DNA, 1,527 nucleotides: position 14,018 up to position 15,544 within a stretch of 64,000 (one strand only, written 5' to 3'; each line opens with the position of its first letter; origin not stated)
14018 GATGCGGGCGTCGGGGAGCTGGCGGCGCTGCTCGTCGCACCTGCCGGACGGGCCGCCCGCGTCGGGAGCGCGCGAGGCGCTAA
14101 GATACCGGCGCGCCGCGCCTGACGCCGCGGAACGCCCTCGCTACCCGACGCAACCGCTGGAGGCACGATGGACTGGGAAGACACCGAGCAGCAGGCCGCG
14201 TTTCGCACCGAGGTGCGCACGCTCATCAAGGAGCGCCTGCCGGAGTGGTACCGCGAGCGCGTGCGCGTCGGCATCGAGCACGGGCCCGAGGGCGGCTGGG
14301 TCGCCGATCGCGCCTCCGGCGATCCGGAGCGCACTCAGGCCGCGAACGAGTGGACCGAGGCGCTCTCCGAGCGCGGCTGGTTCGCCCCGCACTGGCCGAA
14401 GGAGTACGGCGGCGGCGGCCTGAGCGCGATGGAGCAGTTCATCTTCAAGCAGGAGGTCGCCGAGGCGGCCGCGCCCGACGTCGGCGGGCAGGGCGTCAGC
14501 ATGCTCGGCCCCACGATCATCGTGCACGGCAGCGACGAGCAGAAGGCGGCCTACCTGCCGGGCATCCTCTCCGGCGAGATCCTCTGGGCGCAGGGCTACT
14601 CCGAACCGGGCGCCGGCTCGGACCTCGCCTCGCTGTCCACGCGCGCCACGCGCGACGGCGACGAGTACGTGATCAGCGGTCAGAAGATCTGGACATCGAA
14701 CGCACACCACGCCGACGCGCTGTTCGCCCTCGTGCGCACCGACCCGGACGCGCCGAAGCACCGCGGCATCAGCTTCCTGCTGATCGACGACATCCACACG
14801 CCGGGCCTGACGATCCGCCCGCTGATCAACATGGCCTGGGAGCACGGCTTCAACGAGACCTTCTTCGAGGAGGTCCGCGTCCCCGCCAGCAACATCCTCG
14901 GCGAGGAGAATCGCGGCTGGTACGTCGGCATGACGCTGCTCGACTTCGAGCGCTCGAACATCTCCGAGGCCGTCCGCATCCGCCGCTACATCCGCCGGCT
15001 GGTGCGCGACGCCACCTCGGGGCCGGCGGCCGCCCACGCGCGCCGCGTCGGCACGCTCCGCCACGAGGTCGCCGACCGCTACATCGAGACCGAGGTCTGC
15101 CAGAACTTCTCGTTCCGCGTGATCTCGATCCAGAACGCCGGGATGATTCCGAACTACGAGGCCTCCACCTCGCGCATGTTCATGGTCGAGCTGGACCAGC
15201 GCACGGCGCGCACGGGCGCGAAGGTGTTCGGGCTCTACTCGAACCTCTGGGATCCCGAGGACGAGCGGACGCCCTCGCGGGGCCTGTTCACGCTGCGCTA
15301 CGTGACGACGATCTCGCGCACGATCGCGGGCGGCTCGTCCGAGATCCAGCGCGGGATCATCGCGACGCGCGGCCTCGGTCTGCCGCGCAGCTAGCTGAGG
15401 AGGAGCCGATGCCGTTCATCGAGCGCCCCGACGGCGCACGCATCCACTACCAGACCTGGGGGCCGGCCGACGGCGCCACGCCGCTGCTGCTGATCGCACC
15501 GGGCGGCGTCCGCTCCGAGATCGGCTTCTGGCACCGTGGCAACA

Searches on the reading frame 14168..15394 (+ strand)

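Call 72: search_protein_families(library=pfam, proteins=[window:14168-15394:+], max_evalue=0.001)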
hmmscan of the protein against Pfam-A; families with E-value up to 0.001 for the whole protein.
window:14168-15394:+ (408 aa): 3 families
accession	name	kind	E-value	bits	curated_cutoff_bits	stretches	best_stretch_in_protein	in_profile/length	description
PF02770.24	Acyl-CoA_dh_M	-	5.6e-19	68.6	33.3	1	141-234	1-95/97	Acyl-CoA dehydrogenase, middle domain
PF02771.21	Acyl-CoA_dh_N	-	2.1e-17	63.9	22.9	1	55-137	29-113/113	Acyl-CoA dehydrogenase, N-terminal domain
PF00441.29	Acyl-CoA_dh_1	-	1.6e-12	48.2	22.4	1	248-402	1-149/150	Acyl-CoA dehydrogenase, C-terminal domain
